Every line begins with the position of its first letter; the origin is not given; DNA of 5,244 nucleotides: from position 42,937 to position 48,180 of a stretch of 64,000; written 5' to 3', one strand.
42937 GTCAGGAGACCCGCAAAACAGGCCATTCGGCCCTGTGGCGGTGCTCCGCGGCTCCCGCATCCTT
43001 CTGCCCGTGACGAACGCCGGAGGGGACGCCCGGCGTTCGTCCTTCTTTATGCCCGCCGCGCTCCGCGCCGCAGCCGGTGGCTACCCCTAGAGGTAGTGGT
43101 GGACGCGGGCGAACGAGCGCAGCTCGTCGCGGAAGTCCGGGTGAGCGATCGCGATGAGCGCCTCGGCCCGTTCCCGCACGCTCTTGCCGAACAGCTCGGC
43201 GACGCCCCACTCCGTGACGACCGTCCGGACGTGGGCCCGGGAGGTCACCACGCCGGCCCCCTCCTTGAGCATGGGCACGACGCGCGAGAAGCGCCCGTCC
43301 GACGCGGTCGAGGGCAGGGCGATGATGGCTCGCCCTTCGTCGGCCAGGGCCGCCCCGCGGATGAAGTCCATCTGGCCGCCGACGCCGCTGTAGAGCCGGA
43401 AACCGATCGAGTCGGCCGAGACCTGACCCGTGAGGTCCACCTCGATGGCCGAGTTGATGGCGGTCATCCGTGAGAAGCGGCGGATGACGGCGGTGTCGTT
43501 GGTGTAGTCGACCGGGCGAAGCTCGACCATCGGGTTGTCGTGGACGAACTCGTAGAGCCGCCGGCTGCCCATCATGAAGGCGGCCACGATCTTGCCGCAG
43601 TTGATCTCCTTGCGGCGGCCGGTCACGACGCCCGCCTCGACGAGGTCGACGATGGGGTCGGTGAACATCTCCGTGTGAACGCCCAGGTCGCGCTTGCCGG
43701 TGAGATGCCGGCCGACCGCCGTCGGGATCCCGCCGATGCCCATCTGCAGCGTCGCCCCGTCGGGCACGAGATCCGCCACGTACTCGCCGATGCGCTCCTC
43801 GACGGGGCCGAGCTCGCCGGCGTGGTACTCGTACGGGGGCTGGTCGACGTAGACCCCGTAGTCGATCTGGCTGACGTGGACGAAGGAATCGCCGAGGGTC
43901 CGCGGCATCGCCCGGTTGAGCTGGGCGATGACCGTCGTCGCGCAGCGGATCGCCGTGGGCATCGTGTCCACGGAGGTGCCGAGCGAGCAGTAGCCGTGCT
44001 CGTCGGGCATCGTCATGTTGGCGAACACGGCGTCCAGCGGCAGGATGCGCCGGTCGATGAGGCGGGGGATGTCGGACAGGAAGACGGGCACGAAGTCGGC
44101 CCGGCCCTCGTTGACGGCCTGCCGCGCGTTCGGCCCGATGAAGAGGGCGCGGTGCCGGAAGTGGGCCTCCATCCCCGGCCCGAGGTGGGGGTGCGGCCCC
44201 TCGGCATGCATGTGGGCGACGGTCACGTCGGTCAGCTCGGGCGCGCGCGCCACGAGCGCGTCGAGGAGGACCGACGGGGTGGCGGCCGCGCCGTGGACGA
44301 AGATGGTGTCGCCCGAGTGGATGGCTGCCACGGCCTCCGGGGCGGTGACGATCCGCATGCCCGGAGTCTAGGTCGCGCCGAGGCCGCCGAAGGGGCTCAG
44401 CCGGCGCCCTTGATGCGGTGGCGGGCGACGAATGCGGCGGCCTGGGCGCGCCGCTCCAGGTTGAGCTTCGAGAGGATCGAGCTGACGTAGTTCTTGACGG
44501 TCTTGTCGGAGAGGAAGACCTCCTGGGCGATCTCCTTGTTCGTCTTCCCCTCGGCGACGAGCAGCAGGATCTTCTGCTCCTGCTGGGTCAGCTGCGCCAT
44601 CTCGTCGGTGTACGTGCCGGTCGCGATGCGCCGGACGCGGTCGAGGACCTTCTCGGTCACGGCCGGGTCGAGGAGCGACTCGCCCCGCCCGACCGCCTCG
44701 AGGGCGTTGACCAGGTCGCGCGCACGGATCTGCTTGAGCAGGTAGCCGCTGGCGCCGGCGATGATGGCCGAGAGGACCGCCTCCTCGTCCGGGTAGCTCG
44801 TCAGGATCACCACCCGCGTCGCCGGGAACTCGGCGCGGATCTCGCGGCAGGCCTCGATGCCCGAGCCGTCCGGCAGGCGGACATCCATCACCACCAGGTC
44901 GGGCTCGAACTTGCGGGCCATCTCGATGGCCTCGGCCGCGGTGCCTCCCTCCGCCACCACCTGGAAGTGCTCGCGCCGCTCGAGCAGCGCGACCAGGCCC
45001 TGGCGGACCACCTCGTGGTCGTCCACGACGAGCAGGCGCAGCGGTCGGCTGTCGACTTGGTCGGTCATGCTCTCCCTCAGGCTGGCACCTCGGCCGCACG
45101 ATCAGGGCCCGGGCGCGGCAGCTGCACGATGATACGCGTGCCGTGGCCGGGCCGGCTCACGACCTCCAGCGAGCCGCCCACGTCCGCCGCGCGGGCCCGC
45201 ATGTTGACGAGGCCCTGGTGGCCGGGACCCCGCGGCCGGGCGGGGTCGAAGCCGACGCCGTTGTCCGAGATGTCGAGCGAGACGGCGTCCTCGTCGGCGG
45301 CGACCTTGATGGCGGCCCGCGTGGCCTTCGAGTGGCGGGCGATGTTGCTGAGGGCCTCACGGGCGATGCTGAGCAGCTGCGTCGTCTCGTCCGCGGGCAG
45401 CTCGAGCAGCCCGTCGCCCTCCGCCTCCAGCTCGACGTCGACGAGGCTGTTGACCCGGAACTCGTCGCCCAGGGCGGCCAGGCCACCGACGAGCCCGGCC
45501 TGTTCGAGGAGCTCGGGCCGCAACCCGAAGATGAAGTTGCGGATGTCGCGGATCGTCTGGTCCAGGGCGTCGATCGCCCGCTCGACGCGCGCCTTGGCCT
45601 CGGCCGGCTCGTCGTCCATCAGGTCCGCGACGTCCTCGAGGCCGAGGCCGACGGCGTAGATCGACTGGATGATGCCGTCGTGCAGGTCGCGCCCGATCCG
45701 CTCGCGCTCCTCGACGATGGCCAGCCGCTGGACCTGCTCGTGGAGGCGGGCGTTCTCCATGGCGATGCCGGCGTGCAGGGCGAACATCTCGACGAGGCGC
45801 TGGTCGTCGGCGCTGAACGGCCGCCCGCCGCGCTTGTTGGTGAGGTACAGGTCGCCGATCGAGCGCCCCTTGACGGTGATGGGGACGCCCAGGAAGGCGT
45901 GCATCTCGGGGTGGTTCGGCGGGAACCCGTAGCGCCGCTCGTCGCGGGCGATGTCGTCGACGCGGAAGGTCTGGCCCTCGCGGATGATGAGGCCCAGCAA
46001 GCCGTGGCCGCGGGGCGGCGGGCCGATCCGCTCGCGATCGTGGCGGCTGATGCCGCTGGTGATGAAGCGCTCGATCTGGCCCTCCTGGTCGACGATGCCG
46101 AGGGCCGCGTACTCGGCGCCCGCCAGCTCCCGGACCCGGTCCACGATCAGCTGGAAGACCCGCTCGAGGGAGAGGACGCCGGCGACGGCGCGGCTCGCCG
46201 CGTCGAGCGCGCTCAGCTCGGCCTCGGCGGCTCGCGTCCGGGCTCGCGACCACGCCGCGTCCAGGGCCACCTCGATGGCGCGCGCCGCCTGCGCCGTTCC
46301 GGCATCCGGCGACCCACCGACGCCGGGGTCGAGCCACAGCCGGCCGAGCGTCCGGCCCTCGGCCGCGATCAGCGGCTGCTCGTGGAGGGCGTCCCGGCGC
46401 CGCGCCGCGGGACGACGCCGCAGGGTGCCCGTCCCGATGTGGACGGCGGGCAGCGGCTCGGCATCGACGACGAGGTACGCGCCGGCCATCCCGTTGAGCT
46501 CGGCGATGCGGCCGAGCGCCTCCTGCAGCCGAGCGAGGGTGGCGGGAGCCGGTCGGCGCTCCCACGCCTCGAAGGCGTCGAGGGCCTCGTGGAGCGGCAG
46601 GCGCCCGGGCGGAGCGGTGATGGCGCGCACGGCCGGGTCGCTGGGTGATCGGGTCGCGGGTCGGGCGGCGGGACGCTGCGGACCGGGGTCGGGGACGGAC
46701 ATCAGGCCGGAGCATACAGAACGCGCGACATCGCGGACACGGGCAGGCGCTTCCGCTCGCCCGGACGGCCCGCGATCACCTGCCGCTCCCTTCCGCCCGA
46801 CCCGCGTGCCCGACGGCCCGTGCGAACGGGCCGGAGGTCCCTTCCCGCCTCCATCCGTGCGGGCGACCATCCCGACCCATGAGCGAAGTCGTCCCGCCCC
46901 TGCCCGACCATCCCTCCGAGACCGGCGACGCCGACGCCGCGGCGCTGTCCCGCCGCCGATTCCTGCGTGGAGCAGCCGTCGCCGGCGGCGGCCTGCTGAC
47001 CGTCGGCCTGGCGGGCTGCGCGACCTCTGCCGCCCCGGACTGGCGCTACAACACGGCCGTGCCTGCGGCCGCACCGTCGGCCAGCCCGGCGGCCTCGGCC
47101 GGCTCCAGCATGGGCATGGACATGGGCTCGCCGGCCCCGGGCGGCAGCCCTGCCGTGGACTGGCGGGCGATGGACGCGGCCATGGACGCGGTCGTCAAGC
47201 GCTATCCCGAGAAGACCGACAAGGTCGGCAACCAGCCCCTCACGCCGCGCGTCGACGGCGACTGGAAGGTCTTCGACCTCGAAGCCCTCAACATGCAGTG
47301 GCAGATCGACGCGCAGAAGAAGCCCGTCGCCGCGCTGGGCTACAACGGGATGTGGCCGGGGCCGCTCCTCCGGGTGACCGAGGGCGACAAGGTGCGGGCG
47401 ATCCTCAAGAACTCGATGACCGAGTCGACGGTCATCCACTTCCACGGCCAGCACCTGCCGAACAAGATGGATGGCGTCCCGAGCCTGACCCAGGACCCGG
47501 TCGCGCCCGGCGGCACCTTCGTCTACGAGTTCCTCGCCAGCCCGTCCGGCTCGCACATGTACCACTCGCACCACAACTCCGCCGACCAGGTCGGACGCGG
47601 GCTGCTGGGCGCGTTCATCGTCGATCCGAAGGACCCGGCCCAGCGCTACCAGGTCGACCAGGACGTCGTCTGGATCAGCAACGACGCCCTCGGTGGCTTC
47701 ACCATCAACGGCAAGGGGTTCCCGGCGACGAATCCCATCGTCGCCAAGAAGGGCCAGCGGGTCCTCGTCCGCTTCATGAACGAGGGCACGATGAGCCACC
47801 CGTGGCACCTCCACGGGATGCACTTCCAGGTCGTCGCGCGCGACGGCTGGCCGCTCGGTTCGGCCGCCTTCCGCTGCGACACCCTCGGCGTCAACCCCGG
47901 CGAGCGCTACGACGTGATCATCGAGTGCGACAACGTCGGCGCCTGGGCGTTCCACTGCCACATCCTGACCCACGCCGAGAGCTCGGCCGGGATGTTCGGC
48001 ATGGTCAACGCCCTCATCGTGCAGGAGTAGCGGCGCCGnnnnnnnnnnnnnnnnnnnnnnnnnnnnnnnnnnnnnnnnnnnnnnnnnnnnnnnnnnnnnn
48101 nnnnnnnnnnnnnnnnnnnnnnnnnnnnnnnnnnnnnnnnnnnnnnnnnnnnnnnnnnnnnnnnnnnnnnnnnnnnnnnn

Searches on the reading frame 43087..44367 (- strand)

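Call 55: search_protein_families(library=pfam, proteins=[window:43087-44367:-], max_evalue=0.001)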
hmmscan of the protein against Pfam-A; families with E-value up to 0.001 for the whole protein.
window:43087-44367:- (426 aa): 3 families
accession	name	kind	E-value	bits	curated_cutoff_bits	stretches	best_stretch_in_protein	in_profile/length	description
PF13336.12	AcetylCoA_hyd_C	-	1.8e-66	223.3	23.7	1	267-418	1-152/154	Acetyl-CoA hydrolase/transferase C-terminal domain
PF02550.21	AcetylCoA_hydro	-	3.1e-20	73.5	24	1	12-171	15-186/198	Acetyl-CoA hydrolase/transferase N-terminal domain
PF00455.28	DeoRC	-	0.00034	21.1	31.8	0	191-235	7-51/160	DeoR C terminal sensor domain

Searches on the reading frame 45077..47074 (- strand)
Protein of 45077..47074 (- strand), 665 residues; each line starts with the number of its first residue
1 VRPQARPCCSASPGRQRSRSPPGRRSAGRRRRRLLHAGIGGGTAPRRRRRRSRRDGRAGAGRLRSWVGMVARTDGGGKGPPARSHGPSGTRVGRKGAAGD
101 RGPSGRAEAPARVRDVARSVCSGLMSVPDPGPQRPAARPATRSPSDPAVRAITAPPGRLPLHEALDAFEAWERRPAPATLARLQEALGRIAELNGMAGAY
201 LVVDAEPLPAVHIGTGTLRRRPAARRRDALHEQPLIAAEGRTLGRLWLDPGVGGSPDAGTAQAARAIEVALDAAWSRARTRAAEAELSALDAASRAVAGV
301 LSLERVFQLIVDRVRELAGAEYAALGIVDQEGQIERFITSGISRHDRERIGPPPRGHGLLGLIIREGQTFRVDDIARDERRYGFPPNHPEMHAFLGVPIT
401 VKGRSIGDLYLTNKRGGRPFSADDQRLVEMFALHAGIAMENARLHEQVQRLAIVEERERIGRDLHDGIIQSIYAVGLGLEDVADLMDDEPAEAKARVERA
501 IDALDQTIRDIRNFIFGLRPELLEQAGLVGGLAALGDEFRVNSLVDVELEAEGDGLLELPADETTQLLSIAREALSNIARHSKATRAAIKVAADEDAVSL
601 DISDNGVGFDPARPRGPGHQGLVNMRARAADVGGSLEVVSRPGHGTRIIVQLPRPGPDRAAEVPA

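Call 55: search_protein_families(library=pfam, proteins=[window:45077-47074:-], max_evalue=0.001)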
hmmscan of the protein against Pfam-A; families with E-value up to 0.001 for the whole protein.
window:45077-47074:- (665 aa): 6 families
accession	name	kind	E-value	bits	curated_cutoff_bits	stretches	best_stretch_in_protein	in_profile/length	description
PF13185.12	GAF_2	-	1.9e-24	86.9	28.6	1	301-440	2-136/136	GAF domain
PF01590.32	GAF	-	4.6e-21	76.2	22.4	1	303-439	2-133/133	GAF domain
PF07730.19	HisKA_3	-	4.9e-14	53.1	24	1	456-522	1-67/68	Histidine kinase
PF02518.31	HATPase_c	-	2.4e-13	51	26.4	1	565-655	4-110/111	Histidine kinase-, DNA gyrase B-, and HSP90-like ATPase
PF13492.12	GAF_3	-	1.4e-06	29.2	27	1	302-441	1-129/129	GAF domain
PF13581.12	HATPase_c_2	-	0.00014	22.3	27.4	1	558-620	23-90/127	Histidine kinase-like ATPase domain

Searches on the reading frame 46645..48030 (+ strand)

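Call 55: search_protein_families(library=pfam, proteins=[window:46645-48030:+], max_evalue=0.001)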
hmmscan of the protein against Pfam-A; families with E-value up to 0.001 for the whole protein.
window:46645-48030:+ (461 aa): 3 families
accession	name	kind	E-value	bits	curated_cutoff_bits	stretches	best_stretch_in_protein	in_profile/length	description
PF07732.21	Cu-oxidase_3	-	1.9e-37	128.4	21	2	225-329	12-117/119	Multicopper oxidase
PF07731.20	Cu-oxidase_2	-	2e-30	105.8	20.4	1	345-446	20-125/137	Multicopper oxidase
PF00394.28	Cu-oxidase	-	7.1e-09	36.4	21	1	351-448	38-142/157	Multicopper oxidase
